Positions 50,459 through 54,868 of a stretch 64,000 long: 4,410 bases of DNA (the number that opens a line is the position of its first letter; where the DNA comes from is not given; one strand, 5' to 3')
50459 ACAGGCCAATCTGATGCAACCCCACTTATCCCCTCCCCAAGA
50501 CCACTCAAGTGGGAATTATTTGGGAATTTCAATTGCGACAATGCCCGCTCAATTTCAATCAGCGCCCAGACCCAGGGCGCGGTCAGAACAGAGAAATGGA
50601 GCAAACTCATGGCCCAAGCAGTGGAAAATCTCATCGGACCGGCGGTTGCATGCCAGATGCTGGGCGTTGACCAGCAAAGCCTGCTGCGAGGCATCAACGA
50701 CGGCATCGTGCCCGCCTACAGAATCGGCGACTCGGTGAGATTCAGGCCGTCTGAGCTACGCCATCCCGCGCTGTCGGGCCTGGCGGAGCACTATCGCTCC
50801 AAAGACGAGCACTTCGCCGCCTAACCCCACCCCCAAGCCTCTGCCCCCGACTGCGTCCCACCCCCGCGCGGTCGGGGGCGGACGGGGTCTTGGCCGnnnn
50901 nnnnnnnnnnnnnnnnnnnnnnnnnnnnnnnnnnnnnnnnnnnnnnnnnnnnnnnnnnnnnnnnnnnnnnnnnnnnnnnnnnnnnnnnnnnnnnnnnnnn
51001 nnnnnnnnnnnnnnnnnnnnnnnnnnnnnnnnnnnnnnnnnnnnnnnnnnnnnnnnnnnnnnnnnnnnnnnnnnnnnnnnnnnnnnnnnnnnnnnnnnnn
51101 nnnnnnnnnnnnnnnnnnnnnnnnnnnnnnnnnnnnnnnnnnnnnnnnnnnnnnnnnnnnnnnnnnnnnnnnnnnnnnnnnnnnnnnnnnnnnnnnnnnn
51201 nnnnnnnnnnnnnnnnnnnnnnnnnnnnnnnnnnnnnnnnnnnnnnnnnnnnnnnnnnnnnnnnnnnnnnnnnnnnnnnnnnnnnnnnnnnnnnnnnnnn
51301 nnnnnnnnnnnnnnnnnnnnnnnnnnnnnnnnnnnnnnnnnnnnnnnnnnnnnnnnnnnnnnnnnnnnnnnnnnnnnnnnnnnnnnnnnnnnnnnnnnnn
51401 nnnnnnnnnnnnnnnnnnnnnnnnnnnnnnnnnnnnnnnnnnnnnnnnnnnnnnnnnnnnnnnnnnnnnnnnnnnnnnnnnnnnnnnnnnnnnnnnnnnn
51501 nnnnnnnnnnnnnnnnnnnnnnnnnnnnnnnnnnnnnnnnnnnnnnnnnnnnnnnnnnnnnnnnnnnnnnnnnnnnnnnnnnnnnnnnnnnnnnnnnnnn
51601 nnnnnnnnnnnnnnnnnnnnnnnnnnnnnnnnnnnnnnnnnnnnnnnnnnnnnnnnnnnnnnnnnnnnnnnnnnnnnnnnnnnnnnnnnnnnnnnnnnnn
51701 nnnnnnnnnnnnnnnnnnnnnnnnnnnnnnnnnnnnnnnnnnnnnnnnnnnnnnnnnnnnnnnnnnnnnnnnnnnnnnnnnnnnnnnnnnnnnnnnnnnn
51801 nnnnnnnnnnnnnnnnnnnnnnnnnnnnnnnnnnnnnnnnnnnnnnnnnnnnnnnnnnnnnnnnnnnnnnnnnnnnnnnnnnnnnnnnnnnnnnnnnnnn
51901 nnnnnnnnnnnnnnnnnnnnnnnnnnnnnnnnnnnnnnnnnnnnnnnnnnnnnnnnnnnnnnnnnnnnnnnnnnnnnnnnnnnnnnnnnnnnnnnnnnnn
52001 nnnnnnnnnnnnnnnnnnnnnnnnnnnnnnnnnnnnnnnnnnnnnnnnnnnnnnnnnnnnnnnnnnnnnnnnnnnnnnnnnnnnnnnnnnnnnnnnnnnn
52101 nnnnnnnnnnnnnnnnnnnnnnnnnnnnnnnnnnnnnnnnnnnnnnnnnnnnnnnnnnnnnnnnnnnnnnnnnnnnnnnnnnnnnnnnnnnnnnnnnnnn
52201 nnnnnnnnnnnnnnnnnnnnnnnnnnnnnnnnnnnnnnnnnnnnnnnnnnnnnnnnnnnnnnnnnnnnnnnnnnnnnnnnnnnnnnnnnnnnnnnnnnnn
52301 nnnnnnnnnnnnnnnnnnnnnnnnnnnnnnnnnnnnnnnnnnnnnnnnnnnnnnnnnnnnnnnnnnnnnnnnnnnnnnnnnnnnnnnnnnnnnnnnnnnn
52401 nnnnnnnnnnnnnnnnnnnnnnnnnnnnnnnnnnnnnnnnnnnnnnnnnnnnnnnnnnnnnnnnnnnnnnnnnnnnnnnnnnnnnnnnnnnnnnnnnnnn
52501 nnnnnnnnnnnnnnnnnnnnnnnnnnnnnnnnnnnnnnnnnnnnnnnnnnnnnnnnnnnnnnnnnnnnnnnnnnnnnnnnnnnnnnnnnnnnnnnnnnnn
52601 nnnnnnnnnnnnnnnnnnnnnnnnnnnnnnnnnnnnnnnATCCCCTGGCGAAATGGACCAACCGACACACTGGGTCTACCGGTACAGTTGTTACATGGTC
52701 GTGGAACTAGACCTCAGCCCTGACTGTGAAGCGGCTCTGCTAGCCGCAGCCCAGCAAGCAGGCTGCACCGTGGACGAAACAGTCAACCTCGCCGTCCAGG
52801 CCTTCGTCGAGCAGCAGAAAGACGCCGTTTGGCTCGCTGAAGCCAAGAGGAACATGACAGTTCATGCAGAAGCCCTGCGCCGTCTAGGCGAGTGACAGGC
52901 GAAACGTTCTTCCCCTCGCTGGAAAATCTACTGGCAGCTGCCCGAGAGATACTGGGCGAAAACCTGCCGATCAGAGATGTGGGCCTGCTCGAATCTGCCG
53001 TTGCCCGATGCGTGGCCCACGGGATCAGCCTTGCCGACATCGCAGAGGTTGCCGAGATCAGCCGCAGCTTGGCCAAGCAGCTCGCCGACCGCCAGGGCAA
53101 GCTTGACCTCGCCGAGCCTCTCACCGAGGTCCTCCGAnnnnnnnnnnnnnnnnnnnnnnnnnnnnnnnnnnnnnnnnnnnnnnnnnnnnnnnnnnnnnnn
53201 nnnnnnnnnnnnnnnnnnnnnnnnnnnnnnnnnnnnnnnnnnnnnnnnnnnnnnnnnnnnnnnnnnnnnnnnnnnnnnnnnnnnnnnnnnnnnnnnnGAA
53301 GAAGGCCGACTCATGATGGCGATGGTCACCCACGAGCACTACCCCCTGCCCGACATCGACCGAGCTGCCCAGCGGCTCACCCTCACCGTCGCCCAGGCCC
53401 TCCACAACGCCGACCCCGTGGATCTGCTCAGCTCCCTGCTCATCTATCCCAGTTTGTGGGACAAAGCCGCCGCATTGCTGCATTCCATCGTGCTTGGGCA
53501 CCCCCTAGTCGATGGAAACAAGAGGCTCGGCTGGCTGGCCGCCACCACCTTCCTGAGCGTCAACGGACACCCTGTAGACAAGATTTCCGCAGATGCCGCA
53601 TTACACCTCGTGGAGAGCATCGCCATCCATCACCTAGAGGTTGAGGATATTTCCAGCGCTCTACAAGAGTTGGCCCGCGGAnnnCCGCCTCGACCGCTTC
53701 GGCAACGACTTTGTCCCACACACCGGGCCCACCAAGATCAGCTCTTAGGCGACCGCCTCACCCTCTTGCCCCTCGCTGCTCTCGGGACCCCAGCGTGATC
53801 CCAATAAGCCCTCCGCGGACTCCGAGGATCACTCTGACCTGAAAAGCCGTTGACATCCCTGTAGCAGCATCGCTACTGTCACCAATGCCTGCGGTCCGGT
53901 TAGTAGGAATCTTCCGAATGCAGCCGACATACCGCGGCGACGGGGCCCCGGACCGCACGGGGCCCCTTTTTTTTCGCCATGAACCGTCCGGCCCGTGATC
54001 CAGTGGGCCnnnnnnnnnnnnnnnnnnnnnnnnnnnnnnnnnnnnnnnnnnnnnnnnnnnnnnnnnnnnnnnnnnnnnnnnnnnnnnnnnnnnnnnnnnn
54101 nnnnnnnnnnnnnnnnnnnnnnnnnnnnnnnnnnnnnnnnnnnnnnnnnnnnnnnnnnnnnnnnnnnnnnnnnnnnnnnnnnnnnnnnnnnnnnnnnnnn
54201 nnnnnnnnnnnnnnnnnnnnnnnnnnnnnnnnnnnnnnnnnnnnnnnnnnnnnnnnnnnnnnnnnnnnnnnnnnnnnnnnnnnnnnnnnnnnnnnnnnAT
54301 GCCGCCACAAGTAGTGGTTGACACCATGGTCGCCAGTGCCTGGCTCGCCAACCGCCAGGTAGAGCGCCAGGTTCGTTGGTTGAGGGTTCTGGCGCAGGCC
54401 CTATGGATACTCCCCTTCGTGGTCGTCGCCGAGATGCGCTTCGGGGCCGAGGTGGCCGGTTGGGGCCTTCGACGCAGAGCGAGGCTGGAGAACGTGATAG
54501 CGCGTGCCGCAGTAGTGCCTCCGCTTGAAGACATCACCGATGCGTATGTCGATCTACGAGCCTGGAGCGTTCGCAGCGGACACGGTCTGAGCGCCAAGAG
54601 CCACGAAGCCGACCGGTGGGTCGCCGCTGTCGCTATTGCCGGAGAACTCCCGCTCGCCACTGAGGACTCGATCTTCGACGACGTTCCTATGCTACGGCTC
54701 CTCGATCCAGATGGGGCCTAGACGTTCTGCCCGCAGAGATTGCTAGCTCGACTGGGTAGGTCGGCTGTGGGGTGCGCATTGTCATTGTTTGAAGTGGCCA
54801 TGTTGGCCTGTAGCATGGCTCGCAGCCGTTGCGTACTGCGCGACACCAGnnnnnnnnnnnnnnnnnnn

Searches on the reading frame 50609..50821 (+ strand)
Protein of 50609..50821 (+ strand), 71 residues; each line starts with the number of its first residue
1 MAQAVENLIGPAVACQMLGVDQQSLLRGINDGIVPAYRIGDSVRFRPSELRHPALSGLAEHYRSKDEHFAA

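Call 53: search_protein_families(library=pfam, proteins=[window:50609-50821:+], max_evalue=0.001)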
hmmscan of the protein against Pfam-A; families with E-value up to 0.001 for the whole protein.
window:50609-50821:+ (71 aa): 1 family
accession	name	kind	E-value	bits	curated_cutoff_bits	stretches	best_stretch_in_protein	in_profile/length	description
PF12728.13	HTH_17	-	1.6e-06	28.7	27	1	12-51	5-44/51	Helix-turn-helix domain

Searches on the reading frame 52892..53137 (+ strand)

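Call 3: search_protein_families(library=pfam, proteins=[window:52892-53137:+], max_evalue=0.1)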
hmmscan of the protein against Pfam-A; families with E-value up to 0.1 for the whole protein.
window:52892-53137:+ (82 aa): 1 family
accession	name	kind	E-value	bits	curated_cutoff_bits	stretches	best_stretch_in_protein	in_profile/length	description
PF17937.6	TetR_C_28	-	0.063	14.1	26.4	1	35-67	58-90/96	Tetracyclin repressor-like, C-terminal domain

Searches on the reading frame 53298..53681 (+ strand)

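Call 3: search_protein_families(library=pfam, proteins=[window:53298-53681:+], max_evalue=0.1)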
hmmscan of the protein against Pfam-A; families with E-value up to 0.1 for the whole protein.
window:53298-53681:+ (128 aa): 1 family
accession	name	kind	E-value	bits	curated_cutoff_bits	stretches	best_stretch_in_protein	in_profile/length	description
PF02661.23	Fic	-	3e-10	41.2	24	1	41-86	43-93/93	Fic/DOC family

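Call 4: search_protein_families(library=padloc, proteins=[window:53298-53681:+], max_evalue=0.1)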
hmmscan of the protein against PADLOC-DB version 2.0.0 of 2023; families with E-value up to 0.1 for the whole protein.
window:53298-53681:+ (128 aa): 5 families
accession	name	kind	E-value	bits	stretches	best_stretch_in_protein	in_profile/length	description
PDLC04963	PDC-S23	-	1.5e-09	35.7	1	49-94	224-269/312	-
PDLC04965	PDC-S23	-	1.2e-08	32.7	1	49-95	241-287/327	-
PDLC04964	PDC-S23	-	6.4e-06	23.6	1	47-100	242-299/331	-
PDLC04718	PDC-M59B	-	6.4e-05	21.1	1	42-118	42-114/159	-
PDLC04848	PDC-S05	-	0.0087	13.7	1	55-89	211-245/291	-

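Call 5: search_protein_families(library=ncbifam, proteins=[window:53298-53681:+], max_evalue=0.1)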
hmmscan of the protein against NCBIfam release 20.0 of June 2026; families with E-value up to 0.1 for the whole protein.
window:53298-53681:+ (128 aa): 1 family
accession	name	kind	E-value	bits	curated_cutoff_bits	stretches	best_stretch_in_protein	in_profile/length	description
TIGR01550.1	DOC_P1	subfamily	2e-08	34.5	38.65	1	49-122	44-120/122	type II toxin-antitoxin system death-on-curing family toxin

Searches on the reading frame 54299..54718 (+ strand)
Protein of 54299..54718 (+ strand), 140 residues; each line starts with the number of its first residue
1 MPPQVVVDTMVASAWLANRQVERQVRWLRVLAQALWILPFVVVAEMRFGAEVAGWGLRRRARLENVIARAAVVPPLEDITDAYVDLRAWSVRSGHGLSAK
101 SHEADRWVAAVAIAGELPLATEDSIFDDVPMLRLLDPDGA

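Call 3: search_protein_families(library=pfam, proteins=[window:54299-54718:+], max_evalue=0.1)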
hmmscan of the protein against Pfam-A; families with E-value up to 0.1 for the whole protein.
window:54299-54718:+ (140 aa): 1 family
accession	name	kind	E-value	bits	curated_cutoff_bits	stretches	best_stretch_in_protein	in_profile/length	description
PF01850.27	PIN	-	1.2e-11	45.7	23.6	1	5-130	1-118/120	PIN domain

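Call 4: search_protein_families(library=padloc, proteins=[window:54299-54718:+], max_evalue=0.1)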
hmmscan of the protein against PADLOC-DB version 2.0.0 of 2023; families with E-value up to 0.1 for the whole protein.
window:54299-54718:+ (140 aa): 0 families

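Call 5: search_protein_families(library=ncbifam, proteins=[window:54299-54718:+], max_evalue=0.1)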
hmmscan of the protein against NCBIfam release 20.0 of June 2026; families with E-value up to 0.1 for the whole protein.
window:54299-54718:+ (140 aa): 1 family
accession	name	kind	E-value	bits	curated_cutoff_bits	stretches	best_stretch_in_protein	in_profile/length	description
NF047863.1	VapCLeptosp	equivalog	0.00018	21.9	140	1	8-134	4-126/130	type II toxin-antitoxin system tRNA(fMet)-specific endonuclease VapC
